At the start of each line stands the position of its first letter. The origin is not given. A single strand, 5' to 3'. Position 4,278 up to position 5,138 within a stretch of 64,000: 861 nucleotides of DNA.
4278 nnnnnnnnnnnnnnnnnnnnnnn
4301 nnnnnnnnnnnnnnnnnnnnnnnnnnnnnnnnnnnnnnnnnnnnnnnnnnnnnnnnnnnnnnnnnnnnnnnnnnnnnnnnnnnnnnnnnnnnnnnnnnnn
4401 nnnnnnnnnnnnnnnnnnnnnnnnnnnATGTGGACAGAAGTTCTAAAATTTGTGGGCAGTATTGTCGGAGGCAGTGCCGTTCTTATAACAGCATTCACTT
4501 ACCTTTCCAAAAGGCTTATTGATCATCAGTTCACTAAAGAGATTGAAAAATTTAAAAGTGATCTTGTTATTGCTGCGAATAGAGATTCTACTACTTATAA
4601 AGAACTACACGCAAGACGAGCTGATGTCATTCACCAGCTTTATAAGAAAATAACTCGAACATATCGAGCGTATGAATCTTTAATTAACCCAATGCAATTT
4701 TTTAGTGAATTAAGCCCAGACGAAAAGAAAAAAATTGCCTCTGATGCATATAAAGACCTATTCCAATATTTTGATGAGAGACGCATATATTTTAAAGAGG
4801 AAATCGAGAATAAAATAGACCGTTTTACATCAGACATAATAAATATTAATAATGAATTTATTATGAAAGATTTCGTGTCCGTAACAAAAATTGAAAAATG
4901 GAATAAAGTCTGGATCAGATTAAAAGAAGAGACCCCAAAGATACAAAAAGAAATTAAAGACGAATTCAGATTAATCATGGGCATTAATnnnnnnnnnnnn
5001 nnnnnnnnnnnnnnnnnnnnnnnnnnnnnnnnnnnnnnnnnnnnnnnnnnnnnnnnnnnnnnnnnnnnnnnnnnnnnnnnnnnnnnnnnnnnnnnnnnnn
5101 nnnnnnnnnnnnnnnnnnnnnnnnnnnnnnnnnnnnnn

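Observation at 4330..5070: Low-GC membrane-protein gene next to the 16S gene, bracketed by two different perfect dyads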

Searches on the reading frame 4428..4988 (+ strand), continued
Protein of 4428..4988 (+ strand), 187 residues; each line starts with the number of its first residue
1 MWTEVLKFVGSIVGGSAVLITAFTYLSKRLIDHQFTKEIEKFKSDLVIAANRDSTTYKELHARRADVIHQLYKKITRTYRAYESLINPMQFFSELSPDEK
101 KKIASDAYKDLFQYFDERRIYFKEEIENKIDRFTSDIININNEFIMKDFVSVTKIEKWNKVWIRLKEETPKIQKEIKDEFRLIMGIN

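Call 82: fold_search(model_id=the predicted structure, library=viral)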
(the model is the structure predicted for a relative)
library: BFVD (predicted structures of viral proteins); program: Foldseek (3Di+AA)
matches with E <= 10: 469; with E <= 0.001: 1
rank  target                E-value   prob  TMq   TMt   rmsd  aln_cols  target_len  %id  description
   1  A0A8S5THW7            2.3e-06  1.00  0.70  0.71   3.6       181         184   23  Uncharacterized protein [Siphoviridae sp. ct6Ob18]
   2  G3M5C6                3.2e-02  1.00  0.55  0.55   5.1       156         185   10  Uncharacterized protein [Mycobacterium phage Redi]
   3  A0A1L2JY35            6.2e-02  0.99  0.41  0.45   6.8       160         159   12  Uncharacterized protein [Aeribacillus phage AP45]
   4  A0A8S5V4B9            7.3e-02  1.00  0.47  0.56   4.2       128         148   16  Nucleoporin [Siphoviridae sp. ctNHg2]
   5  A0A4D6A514            1.2e-01  0.95  0.38  0.41   7.6       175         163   13  (no name in the UniProt tables at hand)
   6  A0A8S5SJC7            1.3e-01  0.99  0.46  0.52   7.9       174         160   11  Uncharacterized protein [Siphoviridae sp. ctFIm6]
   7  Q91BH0                1.5e-01  0.99  0.44  0.20   4.7       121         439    7  Apoptotic suppressor protein [Spodoptera litura multicapsid nucleopolyhedrovirus]
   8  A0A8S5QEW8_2          1.7e-01  0.82  0.33  0.11   7.1       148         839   10  Putative tail protein (Fragment) [Siphoviridae sp. ctbvd11]
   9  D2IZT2                2.2e-01  0.96  0.41  0.50   5.7       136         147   14  Terminase small subunit [Enterococcus phage phiFL3A]
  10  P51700                2.2e-01  0.92  0.46  0.43  12.7       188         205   16  Uncharacterized 23.2 kDa protein in int-C1 intergenic region [Haemophilus phage HP1 (strain HP1c1)]
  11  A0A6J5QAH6            3.0e-01  0.84  0.37  0.16   5.7       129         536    8  Uncharacterized protein [uncultured Caudovirales phage]
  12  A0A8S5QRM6            3.5e-01  0.92  0.44  0.43   8.4       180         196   13  Uncharacterized protein [Myoviridae sp. ctoNH1]
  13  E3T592                3.7e-01  0.54  0.28  0.11   7.5       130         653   15  Putative capsid protein 3 [Cafeteria roenbergensis virus (strain BV-PW1)]
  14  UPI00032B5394         3.7e-01  0.30  0.23  0.28  21.1       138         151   16  (no name look-up for this kind of identifier)
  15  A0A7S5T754            3.9e-01  0.23  0.21  0.28  12.9       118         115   14  (no name in the UniProt tables at hand)
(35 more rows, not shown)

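Call 94: search_protein_families(library=pfam, alignment_id=A1, max_evalue=0.01)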
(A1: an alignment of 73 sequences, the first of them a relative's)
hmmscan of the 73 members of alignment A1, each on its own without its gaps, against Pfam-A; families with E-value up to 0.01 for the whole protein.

A. member 1, P0001 (187 aa): 0 families

B. families by the number of members that match (of 73 scanned): 12 families
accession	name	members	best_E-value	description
PF07130.17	YebG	1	0.0014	YebG protein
PF16752.10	TBCC_N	1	0.0017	Tubulin-specific chaperone C N-terminal domain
PF12174.13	RST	1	0.0033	RCD1-SRO-TAF4 (RST) plant domain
PF08385.17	DHC_N1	1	0.0038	Dynein heavy chain, N-terminal region 1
PF01594.21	AI-2E_transport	1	0.005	AI-2E family transporter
PF18977.5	DUF5713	1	0.0058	Family of unknown function (DUF5713)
PF19101.5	DUF5788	1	0.0065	Family of unknown function (DUF5788)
PF09163.16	Form-deh_trans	1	0.0067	Formate dehydrogenase N, transmembrane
PF24423.1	OVT1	1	0.0072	Major antigen, helical domain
PF16528.11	Exo84_C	1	0.0074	Exocyst component 84 C-terminal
PF11728.13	ArAE_1_C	1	0.0095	Putative aromatic acid exporter C-terminal domain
PF25356.1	PH_trem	1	0.0096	Trematode PH-like domain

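Call 95: search_protein_families(library=padloc, alignment_id=A1, max_evalue=0.01)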
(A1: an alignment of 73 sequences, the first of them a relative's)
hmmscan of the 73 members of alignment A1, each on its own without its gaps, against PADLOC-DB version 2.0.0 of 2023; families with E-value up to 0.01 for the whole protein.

A. member 1, P0001 (187 aa): 0 families

B. families by the number of members that match (of 73 scanned): 12 families
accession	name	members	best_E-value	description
PDLC03799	RTasTM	15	5.4e-06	DRT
PDLC03013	RTasTM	2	2.4e-05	-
PDLC01136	RT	1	0.0025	RT (reverse transcriptase)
PDLC03923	MkoB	1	0.0025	-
PDLC02989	cll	1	0.0045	-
PDLC00192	HamB1|HamB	1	0.0066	DEAD-box helicase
PDLC03542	REase_II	1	0.0074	Type II restriction enzyme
PDLC00319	PtuB1|PtuB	1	0.0078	Unknown function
PDLC02090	Cas5_IIId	1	0.0079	-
PDLC00398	SduA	1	0.0082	DUF4263 domain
PDLC02928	NDT_II-A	1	0.0083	-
PDLC03862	LmuB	1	0.009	-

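Call 99: search_protein_families(library=padloc, proteins=[P0004, P0005, P0008, P0011, P0018, P0034, P0045, P0069, P0108, P0124], max_evalue=0.05)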
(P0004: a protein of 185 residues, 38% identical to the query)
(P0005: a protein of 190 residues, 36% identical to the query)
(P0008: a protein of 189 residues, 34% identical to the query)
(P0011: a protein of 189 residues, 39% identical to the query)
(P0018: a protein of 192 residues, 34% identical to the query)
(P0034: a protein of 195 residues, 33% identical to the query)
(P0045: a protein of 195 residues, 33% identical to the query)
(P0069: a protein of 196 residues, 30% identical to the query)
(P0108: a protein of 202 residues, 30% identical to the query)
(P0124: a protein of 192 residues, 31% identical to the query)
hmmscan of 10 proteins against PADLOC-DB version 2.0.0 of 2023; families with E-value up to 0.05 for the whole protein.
P0004 (185 aa): 1 family
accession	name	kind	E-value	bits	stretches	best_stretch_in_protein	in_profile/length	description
PDLC01698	Cas12f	-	0.02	12.2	1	113-154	7-48/411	CAS-V-F; effector__SPE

P0005 (190 aa): 1 family
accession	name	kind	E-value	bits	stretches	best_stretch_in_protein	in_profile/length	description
PDLC02512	PglW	-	0.035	9.9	1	32-180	1174-1316/1403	PglW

P0008 (189 aa): 1 family
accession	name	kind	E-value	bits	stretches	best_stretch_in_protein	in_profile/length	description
PDLC00398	SduA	-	0.0082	13.5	1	18-109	162-248/289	DUF4263 domain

P0011 (189 aa): 0 families

P0018 (192 aa): 0 families

P0034 (195 aa): 1 family
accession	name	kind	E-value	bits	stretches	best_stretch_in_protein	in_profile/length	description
PDLC03799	RTasTM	-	0.0027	15.3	1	4-60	2-58/229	DRT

P0045 (195 aa): 0 families

P0069 (196 aa): 1 family
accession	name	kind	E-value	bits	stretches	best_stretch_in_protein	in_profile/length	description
PDLC03799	RTasTM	-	2.3e-05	22.1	1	4-62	3-61/229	DRT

P0108 (202 aa): 1 family
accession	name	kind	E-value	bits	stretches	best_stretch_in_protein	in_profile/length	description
PDLC03998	PD-Lambda-5_A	-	0.014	12.2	1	21-81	359-410/466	-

P0124 (192 aa): 0 families

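Call 102: search_dna_similar(query=P0069, collection=plasmids, mode=protein, max_evalue=0.001, max_rows=30)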
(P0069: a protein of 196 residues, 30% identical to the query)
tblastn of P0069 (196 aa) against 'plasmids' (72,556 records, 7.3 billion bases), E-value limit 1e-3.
Records with a match: 4; places in all: 4; records where one place covers at least 80% of the query: 4.
Best place of each record, by identity: <60% 4.
By first word of the organism name: Haloferax 2; Synechococcus 1; Bacillus 1.
By predicted mobility (MOB-suite, as given by PLSDB): non-mobilizable 3; conjugative 1.
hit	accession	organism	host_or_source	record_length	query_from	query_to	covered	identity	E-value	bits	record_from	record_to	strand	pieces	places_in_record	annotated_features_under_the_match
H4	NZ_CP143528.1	Synechococcus elongatus PCC 11801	Pure axenic culture,Powai Lake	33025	10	194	94%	28.0%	9e-5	49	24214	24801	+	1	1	hypothetical protein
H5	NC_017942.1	Haloferax mediterranei ATCC 33500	-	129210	1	193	98%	26.3%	3e-17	86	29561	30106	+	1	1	hypothetical protein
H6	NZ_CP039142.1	Haloferax mediterranei ATCC 33500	Cell culture,Spain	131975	1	193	98%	26.3%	3e-17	86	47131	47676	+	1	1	hypothetical protein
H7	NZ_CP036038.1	Bacillus mycoides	cell culture,soil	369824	2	194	98%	24.3%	1e-10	67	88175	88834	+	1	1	hypothetical protein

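Call 103: search_dna_similar(query=P0069, collection=phages, mode=protein, max_evalue=0.001)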
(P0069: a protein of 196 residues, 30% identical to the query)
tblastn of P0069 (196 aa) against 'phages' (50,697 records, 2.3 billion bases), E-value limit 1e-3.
No match.

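Call 104: get_annotated_region(hit=H4, flank=6000)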
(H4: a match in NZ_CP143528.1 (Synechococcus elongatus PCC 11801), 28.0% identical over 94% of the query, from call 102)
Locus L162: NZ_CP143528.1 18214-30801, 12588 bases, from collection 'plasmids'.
description: Synechococcus elongatus PCC 11801 plasmid p11801_1, complete sequence
organism: Synechococcus elongatus PCC 11801 (NCBI taxid 2219813)
taxonomy: Bacteria; Cyanobacteriota; Cyanophyceae; Synechococcales; Synechococcaceae; Synechococcus; Synechococcus elongatus; Synechococcus elongatus PCC 11801
host: -; source: Pure axenic culture,Powai Lake; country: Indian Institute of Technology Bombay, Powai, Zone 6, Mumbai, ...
typing (MOB-suite, as given by PLSDB): non-mobilizable
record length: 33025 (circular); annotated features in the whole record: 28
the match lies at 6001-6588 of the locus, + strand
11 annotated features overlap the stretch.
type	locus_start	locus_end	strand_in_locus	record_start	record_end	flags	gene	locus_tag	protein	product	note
CDS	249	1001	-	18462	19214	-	-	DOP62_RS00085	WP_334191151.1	ATP-binding protein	-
CDS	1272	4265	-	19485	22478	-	-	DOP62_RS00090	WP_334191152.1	plasmid replication protein, CyRepA1 family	-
CDS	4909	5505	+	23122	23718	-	-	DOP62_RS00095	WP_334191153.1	HEAT repeat domain-containing protein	-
CDS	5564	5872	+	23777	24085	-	-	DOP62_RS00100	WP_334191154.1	hypothetical protein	-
CDS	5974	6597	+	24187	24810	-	-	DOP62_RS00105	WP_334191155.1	hypothetical protein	-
CDS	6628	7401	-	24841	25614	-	-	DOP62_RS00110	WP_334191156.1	hypothetical protein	-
CDS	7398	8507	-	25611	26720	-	-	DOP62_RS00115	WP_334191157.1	DUF87 domain-containing protein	-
CDS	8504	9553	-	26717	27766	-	-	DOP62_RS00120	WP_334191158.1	metal-dependent hydrolase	-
CDS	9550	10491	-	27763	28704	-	-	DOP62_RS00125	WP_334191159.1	ATP-binding protein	-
CDS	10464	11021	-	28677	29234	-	-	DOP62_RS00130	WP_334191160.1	hypothetical protein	-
CDS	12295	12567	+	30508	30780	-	-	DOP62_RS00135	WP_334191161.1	hypothetical protein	-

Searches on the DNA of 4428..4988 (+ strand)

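Call 76: search_rna_families(sources=[L001, L005, L008, L010, L012, L153, L154, L002, L004], threshold=gathering)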
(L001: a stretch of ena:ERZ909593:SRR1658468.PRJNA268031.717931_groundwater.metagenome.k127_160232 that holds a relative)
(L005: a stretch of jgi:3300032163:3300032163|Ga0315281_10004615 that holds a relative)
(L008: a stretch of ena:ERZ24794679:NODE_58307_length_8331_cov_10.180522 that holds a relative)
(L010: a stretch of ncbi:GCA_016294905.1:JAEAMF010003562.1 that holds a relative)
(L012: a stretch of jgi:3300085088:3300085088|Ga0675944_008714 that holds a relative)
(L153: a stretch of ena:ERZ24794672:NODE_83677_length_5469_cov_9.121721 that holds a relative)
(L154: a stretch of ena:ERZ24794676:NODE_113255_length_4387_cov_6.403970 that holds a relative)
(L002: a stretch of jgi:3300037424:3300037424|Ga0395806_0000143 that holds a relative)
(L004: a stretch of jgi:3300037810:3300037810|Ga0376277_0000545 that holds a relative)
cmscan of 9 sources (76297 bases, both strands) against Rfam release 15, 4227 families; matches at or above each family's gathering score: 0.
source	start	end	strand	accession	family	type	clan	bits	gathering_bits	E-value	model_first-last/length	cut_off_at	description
